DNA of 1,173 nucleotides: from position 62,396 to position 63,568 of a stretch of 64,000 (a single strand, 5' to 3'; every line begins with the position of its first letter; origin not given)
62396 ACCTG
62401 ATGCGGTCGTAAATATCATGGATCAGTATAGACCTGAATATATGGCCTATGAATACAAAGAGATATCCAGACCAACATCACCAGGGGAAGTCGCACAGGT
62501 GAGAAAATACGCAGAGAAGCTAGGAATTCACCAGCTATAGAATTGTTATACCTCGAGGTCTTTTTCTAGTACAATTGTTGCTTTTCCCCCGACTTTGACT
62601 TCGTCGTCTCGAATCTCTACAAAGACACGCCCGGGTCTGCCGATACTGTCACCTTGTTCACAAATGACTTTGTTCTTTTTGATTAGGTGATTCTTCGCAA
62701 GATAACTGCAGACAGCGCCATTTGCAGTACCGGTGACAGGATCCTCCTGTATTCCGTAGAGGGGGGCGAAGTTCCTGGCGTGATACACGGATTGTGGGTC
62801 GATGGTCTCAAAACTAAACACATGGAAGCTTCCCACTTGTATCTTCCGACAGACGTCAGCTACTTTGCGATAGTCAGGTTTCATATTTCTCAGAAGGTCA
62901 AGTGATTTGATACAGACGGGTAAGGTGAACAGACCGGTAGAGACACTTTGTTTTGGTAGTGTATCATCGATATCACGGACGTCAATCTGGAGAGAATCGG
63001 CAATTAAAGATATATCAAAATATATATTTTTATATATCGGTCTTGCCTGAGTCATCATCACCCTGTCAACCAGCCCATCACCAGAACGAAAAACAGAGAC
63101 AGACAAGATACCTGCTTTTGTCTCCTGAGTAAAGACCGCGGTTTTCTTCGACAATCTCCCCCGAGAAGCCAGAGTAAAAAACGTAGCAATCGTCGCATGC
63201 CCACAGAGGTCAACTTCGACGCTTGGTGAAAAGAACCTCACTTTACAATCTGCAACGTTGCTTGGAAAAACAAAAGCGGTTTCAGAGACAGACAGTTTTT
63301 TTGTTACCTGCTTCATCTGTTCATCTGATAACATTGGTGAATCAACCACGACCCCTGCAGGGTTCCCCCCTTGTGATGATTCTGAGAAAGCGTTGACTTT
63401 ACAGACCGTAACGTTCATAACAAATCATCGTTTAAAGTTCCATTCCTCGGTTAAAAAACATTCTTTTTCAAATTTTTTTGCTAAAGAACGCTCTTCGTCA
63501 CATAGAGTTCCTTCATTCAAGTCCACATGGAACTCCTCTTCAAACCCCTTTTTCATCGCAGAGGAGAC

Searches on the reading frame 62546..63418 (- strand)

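Call 66: search_protein_families(library=pfam, proteins=[window:62546-63418:-], max_evalue=0.0001)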
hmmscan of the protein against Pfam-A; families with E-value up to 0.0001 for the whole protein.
window:62546-63418:- (290 aa): 1 family
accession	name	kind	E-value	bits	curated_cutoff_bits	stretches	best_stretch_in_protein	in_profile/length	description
PF02567.21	PhzC-PhzF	-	2.6e-63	214.6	27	1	8-285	1-280/281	Phenazine biosynthesis-like protein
